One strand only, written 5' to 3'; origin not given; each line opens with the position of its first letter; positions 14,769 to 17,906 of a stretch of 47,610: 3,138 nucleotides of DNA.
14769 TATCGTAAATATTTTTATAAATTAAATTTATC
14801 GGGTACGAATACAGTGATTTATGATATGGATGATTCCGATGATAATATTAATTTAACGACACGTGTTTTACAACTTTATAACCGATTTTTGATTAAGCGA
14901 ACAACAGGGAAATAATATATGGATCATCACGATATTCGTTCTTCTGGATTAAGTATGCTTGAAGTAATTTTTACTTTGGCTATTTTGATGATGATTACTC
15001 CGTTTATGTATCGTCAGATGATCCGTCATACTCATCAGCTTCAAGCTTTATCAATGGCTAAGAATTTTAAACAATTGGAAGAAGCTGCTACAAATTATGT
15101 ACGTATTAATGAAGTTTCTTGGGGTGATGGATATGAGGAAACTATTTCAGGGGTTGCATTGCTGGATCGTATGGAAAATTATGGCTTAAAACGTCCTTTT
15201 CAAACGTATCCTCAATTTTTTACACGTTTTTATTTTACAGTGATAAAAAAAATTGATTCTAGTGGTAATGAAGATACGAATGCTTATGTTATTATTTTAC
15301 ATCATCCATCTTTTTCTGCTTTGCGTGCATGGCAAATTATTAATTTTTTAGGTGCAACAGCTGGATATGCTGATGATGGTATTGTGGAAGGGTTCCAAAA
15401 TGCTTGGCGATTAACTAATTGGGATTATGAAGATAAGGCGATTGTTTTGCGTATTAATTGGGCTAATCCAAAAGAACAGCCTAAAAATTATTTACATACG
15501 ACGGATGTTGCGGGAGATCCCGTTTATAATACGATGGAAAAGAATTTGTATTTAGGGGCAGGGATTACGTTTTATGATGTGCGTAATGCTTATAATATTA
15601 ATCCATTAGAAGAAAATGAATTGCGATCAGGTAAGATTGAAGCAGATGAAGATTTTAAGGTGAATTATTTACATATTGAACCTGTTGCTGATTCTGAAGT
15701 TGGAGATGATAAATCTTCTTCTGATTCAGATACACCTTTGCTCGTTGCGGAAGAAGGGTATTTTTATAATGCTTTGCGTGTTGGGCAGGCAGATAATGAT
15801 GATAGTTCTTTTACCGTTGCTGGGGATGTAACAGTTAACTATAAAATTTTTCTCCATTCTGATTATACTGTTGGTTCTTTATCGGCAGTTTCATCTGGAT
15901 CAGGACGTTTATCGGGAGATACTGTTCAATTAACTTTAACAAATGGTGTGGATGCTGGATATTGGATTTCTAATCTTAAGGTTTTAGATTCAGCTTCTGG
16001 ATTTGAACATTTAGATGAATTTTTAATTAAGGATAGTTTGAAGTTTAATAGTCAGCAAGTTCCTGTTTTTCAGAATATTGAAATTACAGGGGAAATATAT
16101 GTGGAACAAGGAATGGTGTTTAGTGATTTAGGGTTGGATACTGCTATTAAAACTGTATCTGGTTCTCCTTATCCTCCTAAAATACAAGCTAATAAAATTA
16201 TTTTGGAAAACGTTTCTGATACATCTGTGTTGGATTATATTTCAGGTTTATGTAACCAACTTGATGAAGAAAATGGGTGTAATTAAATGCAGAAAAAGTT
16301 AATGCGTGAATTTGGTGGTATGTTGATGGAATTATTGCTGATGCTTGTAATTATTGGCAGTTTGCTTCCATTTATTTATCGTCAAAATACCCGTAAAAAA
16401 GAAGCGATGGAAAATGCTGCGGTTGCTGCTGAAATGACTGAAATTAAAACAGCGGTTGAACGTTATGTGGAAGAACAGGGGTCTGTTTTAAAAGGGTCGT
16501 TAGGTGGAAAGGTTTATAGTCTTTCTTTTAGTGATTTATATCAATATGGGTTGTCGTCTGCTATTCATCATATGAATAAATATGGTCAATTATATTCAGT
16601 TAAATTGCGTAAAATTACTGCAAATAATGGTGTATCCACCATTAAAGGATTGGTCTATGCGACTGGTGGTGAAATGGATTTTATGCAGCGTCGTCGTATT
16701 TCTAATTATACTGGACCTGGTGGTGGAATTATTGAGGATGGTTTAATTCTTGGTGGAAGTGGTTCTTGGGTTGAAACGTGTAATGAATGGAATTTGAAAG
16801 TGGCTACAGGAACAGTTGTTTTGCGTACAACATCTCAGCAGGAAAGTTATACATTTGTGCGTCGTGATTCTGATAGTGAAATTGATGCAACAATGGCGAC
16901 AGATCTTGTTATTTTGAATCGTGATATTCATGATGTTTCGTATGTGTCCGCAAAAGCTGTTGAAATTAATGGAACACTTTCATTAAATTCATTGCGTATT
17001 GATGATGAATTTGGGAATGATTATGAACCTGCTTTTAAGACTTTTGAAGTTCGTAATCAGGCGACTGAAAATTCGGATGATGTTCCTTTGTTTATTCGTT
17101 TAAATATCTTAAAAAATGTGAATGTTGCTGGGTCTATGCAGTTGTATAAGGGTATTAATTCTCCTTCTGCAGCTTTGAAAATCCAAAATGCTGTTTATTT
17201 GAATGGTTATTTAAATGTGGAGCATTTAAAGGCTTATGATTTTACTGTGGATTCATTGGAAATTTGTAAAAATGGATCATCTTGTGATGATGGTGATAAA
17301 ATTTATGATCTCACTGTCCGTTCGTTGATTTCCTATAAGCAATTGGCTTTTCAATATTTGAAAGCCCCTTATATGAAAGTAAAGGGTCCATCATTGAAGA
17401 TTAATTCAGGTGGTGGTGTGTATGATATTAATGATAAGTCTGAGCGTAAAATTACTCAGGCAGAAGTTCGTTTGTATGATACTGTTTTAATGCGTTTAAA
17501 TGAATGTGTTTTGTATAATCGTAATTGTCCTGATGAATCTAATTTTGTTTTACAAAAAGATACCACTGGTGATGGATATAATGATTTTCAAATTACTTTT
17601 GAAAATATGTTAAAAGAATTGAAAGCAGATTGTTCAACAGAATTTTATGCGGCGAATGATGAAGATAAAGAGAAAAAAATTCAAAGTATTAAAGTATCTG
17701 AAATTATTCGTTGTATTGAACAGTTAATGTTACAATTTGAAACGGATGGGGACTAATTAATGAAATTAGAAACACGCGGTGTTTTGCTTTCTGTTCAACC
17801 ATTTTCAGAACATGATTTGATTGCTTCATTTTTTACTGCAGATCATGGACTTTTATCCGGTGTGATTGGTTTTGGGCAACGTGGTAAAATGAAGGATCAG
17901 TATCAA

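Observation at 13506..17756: Three tandem, full-length PilV-like (shufflon-type) prepilin genes with unrelated C-termini, wedged between rsmA and recO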

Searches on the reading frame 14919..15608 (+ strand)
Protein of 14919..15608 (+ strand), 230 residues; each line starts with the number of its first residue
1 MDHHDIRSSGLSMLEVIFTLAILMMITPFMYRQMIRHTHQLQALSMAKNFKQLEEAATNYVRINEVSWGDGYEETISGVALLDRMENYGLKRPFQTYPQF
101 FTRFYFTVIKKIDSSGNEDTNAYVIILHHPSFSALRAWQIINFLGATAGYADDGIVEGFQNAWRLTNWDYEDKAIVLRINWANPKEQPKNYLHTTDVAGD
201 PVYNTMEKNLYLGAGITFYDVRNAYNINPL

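Call 70: search_dna_similar(query=window:14919-15608:+, collection=plasmids, mode=protein, max_evalue=1, max_rows=15)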
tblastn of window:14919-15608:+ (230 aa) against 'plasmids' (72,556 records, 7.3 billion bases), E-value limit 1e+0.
Records with a match: 5; places in all: 5; records where one place covers at least 80% of the query: 1.
Best place of each record, by identity: <60% 5.
By first word of the organism name: Acidovorax 1; Enterobacter 1; Serratia 1; Erwinia 1; Pantoea 1.
By predicted mobility (MOB-suite, as given by PLSDB): non-mobilizable 2; conjugative 2; mobilizable 1.
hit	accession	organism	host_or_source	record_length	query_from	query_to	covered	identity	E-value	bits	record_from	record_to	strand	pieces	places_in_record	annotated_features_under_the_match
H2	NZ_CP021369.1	Acidovorax carolinensis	-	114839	13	217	89%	22.3%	7e-1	39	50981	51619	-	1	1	pilV: shufflon system plasmid conjugative transfer pilus tip adhesin PilV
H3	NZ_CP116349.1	Enterobacter ludwigii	strawberry,pure cluture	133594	132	227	42%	29.7%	1e+0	38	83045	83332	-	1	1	pilV: shufflon system plasmid conjugative transfer pilus tip adhesin PilV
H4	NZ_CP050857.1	Serratia symbiotica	-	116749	132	225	41%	30.1%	1e-1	41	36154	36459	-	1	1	pilV: shufflon system plasmid conjugative transfer pilus tip adhesin PilV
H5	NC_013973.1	Erwinia amylovora ATCC 49946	-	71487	137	227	40%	28.1%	1e+0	38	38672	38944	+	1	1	pilV: shufflon system plasmid conjugative transfer pilus tip adhesin PilV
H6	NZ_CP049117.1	Pantoea stewartii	Dracaena sanderiana,cell ...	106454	136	213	34%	28.9%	9e-1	38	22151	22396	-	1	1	pilV: shufflon system plasmid conjugative transfer pilus tip adhesin PilV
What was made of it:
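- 14919..16286 (+): Gene 2 (455 aa, orthologue group 2). Leader ends at ..SSG, mature N-terminus LSMLE, and a PilV-type pilin domain up to about residue 225 (14919-15593). The acidic C-terminal half carries Cys445/454. Five sub-threshold tblastn hits all fall in annotated pilV genes (call 70).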

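Call 90: get_annotated_region(hit=H4, flank=9000)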
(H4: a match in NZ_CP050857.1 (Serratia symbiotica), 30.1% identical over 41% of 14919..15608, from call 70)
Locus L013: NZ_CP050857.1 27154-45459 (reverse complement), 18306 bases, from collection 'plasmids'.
description: Serratia symbiotica strain CWBI-2.3 plasmid pSsAf2.3-2, complete sequence
organism: Serratia symbiotica (NCBI taxid 138074)
taxonomy: Bacteria; Pseudomonadota; Gammaproteobacteria; Enterobacterales; Yersiniaceae; Serratia; Serratia symbiotica
host: -; source: -; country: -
typing (MOB-suite, as given by PLSDB): non-mobilizable
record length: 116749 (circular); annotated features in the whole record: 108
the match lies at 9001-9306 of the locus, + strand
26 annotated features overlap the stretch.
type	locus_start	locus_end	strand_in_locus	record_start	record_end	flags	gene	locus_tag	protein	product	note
CDS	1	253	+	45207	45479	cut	-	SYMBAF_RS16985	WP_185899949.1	TcpQ domain-containing protein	-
CDS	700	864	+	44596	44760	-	-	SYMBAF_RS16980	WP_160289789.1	hypothetical protein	-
CDS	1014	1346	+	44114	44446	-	-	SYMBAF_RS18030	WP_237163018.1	hypothetical protein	-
CDS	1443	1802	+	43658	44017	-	-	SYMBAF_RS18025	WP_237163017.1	hypothetical protein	-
CDS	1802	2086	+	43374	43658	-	-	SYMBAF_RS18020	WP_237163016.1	hypothetical protein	-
CDS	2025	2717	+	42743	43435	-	-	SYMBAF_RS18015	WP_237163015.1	type II and III secretion system protein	-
CDS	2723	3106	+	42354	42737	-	pilO2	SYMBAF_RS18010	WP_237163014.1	type 4b pilus protein PilO2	-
CDS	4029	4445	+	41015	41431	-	pilP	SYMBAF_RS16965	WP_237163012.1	type IV pilus biogenesis protein PilP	GO:0009297 - pilus assembly [Evidence IEA]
CDS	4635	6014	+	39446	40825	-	-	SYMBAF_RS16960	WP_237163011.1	ATPase, T2SS/T4P/T4SS family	-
CDS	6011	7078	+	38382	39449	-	-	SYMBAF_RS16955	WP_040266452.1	type II secretion system F family protein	-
CDS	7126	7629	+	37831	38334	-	-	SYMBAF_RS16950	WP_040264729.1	type 4 pilus major pilin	-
CDS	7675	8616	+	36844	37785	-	-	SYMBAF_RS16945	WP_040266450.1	ATPase, T2SS/T4P/T4SS family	-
CDS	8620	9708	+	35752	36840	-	pilV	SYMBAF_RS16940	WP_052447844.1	shufflon system plasmid conjugative transfer pilus tip adhesin PilV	-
CDS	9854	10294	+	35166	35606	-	pilM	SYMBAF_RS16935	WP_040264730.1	type IV pilus biogenesis protein PilM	-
CDS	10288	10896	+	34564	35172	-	-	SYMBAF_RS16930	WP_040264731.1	prepilin peptidase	-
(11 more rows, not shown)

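Call 92: get_annotated_region(hit=H2, flank=1500)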
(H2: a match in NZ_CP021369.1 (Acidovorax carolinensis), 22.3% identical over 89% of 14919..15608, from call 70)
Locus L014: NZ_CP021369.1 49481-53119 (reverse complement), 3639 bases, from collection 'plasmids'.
description: Acidovorax carolinensis strain P4 plasmid pACP4.3, complete sequence
organism: Acidovorax carolinensis (NCBI taxid 553814)
taxonomy: Bacteria; Pseudomonadota; Betaproteobacteria; Burkholderiales; Comamonadaceae; Acidovorax; Acidovorax carolinensis
host: -; source: -; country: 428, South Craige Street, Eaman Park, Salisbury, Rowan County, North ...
typing (MOB-suite, as given by PLSDB): mobilizable; relaxase MOBP
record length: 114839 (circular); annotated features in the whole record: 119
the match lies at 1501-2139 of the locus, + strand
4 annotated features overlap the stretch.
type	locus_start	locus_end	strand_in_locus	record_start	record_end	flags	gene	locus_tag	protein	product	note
CDS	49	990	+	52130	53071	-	-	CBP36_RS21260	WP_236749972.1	ATPase, T2SS/T4P/T4SS family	-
CDS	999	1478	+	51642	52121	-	-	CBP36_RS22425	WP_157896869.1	hypothetical protein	-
CDS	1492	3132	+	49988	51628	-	pilV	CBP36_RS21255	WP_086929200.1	shufflon system plasmid conjugative transfer pilus tip adhesin PilV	-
CDS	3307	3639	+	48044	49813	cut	-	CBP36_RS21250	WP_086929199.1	type IA DNA topoisomerase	-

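Call 93: get_annotated_region(hit=H5, flank=1500)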
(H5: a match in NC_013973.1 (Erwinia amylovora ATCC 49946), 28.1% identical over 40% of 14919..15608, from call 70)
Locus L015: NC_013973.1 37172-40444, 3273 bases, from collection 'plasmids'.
description: Erwinia amylovora ATCC 49946 plasmid 2, complete sequence
organism: Erwinia amylovora ATCC 49946 (NCBI taxid 716540)
taxonomy: Bacteria; Pseudomonadota; Gammaproteobacteria; Enterobacterales; Erwiniaceae; Erwinia; Erwinia amylovora; Erwinia amylovora ATCC 49946
host: -; source: -; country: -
typing (MOB-suite, as given by PLSDB): conjugative; replicon IncP; relaxase MOBP; mating-pair formation MPF_I
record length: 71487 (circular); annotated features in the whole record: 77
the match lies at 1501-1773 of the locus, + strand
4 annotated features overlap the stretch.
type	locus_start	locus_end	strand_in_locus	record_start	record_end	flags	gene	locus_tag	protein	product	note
CDS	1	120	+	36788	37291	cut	-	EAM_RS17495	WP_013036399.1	type 4 pilus major pilin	-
CDS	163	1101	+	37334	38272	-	-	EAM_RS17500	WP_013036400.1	ATPase, T2SS/T4P/T4SS family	-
CDS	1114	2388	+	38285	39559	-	pilV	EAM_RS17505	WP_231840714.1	shufflon system plasmid conjugative transfer pilus tip adhesin PilV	-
CDS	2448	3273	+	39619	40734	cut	-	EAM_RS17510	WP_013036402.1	acyltransferase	-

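Call 94: get_annotated_region(hit=H3, flank=1500)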
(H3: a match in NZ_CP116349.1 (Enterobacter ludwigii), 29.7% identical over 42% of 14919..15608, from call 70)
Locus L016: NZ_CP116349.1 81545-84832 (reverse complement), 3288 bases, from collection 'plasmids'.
description: Enterobacter ludwigii strain CM-TZ4 plasmid unnamed2, complete sequence
organism: Enterobacter ludwigii (NCBI taxid 299767)
taxonomy: Bacteria; Pseudomonadota; Gammaproteobacteria; Enterobacterales; Enterobacteriaceae; Enterobacter; Enterobacter ludwigii
host: -; source: strawberry,pure cluture; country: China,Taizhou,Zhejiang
typing (MOB-suite, as given by PLSDB): non-mobilizable
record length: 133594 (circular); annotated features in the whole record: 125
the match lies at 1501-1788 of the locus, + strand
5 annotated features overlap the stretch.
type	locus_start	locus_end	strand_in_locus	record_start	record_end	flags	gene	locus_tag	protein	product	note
CDS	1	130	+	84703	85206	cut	-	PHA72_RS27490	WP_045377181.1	type 4 pilus major pilin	-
CDS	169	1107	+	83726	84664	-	-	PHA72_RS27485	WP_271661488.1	ATPase, T2SS/T4P/T4SS family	-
CDS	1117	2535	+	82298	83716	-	pilV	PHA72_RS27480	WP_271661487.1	shufflon system plasmid conjugative transfer pilus tip adhesin PilV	-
CDS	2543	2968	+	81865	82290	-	pilM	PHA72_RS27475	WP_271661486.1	type IV pilus biogenesis protein PilM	-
CDS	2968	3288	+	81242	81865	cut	-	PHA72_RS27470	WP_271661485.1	prepilin peptidase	-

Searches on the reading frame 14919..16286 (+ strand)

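Call 4: search_protein_families(library=pfam, proteins=[window:14919-16286:+], max_evalue=1)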
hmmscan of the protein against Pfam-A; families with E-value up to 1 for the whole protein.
window:14919-16286:+ (455 aa): 2 families
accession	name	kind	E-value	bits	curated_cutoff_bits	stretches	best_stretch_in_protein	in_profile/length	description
PF24289.1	DUF7477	-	0.097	12.3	27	1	150-214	194-260/268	Domain of unknown function (DUF7477)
PF07963.17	N_methyl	-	0.67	10.1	21.2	0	7-26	3-22/27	Prokaryotic N-terminal methylation motif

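Call 5: search_protein_families(library=ncbifam, proteins=[window:14919-16286:+], max_evalue=10)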
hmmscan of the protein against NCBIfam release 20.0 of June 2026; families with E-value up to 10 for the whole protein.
window:14919-16286:+ (455 aa): 0 families

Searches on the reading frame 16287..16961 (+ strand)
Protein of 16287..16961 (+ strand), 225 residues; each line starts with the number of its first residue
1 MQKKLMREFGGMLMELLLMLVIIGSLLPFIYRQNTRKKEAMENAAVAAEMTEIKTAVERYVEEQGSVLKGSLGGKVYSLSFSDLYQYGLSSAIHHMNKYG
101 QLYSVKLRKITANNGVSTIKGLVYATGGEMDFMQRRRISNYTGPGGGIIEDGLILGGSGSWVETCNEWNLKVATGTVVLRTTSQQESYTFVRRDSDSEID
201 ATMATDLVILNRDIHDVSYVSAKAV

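Call 66: predict_structure(alignment_id=A7)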
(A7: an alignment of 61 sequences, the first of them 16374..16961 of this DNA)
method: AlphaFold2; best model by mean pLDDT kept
length: 196 residues; sequences in the alignment: 61
mean_pLDDT: 86.5   pTM: 0.78
mean pLDDT of the five models: 86.5, 86.6, 86.0, 86.0, 84.5
residues with pLDDT >= 90: 128; 70-90: 31; 50-70: 33; < 50: 4
segments of 3 or more residues with pLDDT < 50: none
pLDDT, mean of each block of 10 residues (from residue 1): 94 98 98 90 85 97 96 97 90 95 96 97 94 96 92 74 64 53 58 55
secondary structure, 60 per line:
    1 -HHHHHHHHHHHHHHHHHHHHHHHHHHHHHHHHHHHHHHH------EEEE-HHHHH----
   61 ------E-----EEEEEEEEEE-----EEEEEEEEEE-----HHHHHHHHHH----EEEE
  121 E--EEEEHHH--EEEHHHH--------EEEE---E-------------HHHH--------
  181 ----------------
elements in order: H2-40 E47-50 H52-56 E73-82 E88-97 H103-112 E117-121 E124-127 E133-135 H136-139 E148-151 H169-172

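Call 68: fold_search(model_id=the predicted structure, library=pdb)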
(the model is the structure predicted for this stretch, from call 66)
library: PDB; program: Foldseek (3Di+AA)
matches with E <= 10: 219; with E <= 0.001: 0
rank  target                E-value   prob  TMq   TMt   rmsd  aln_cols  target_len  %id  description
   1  6tba_50               1.3e+00  0.02  0.12  0.16  13.6       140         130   14  Virion of native gene transfer agent (GTA) particle (released 2020-07-22)
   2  1r74_B                1.4e+00  0.03  0.13  0.10  17.0       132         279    9  Crystal Structure of Human Glycine N-Methyltransferase (released 2004-09-21)
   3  4aw5                  1.9e+00  0.08  0.21  0.17   8.6        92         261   13  Complex of the EphB4 kinase domain with an oxindole inhibitor (released 2012-08-01)
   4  6yjz_D                2.4e+00  0.06  0.15  0.11  11.0        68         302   12  Crystal structure of mouse pyridoxal kinase in apo form (released 2021-04-14)
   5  4jhm_A                2.5e+00  0.08  0.17  0.09   8.3        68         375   13  Crystal structure of a putative mandelate racemase/muconate lactonizing enzyme from Pseudovibrio sp. (released 2013-05-01)
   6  4qi4_A                2.5e+00  0.07  0.15  0.06   9.6        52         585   12  Dehydrogenase domain of Myriococcum thermophilum cellobiose dehydrogenase, MtDH (released 2015-07-15)
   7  8eok_H                2.5e+00  0.02  0.12  0.03  15.3       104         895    8  Structure of the C3bB proconvertase in complex with lufaxin and factor Xa (released 2023-08-30)
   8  3thr_B                2.5e+00  0.02  0.13  0.10  16.4       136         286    9  Crystal structure of rat native liver Glycine N-methyltransferase complexed with 5-methyltetrahydrofolate monoglutamat (released 2011-11-16)
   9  1r8y_A                2.7e+00  0.02  0.13  0.10  17.0       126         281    9  Crystal Structure of Mouse Glycine N-Methyltransferase (Monoclinic Form) (released 2004-09-21)
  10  1rfe                  2.7e+00  0.01  0.13  0.14  12.9       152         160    9  Crystal structure of conserved hypothetical protein Rv2991 from Mycobacterium tuberculosis (released 2004-12-28)
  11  6skf_Ad               2.9e+00  0.06  0.15  0.16   6.5        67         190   13  Cryo-EM Structure of T. kodakarensis 70S ribosome (released 2020-07-29)
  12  6qvf_A                2.9e+00  0.05  0.13  0.14   8.2        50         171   16  TT_C0855 competence pilin from Thermus thermophilus HB27 (released 2019-05-29)
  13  6qvf_B                2.9e+00  0.05  0.18  0.20  13.5       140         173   12  TT_C0855 competence pilin from Thermus thermophilus HB27 (released 2019-05-29)
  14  5uwb_A                2.9e+00  0.05  0.15  0.15  11.1        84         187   15  Re-refined 4FCZ: lipid-bound crystal structure of toluene-tolerance protein from Pseudomonas putida (released 2017-04-19)
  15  2gsf                  2.9e+00  0.05  0.18  0.14   8.6        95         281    7  The Human Epha3 Receptor Tyrosine Kinase and Juxtamembrane Region (released 2006-06-13)
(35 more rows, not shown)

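Call 69: search_dna_similar(query=window:16287-16961:+, collection=plasmids, mode=protein, max_evalue=1, max_rows=15)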
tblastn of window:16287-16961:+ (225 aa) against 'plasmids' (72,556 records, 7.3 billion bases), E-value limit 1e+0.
No match.
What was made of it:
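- Tried and rejected: tblastn of protein 3 against plasmids gave no hit (call 69).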

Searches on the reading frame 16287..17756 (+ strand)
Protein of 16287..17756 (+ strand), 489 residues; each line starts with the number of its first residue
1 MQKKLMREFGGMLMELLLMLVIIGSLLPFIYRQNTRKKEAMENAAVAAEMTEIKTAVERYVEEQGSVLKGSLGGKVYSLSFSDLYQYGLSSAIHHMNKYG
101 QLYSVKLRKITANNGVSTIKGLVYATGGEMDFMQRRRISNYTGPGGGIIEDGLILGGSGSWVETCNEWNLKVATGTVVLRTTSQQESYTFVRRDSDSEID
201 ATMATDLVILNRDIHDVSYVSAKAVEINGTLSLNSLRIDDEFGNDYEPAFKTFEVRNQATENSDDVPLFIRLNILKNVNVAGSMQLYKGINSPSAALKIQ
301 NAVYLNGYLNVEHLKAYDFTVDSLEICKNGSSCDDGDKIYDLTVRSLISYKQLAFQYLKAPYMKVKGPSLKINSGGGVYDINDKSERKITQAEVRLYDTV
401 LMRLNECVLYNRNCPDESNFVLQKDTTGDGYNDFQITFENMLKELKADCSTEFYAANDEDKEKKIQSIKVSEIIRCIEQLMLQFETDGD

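Call 4: search_protein_families(library=pfam, proteins=[window:16287-17756:+], max_evalue=1)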
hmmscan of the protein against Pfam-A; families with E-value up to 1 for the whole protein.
window:16287-17756:+ (489 aa): 1 family
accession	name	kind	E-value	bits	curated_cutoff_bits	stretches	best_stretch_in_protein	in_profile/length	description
PF09581.16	Spore_III_AF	-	0.017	15.6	28.3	1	6-110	19-108/185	Stage III sporulation protein AF (Spore_III_AF)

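Call 5: search_protein_families(library=ncbifam, proteins=[window:16287-17756:+], max_evalue=10)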
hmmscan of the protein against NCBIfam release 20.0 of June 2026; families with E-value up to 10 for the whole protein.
window:16287-17756:+ (489 aa): 2 families
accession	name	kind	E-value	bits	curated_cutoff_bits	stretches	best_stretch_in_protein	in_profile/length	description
TIGR01710.1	typeII_sec_gspG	equivalog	0.01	15.9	88.85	1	12-63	4-55/134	type II secretion system major pseudopilin GspG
TIGR02896.1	spore_III_AF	equivalog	0.041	14.3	61.3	1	6-64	29-86/106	stage III sporulation protein AF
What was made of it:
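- On GspI-J-K / PilV-W-X core minor pilin complex: The only hit is a weak match to the GspG N-terminal helix (calls 4, 5).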
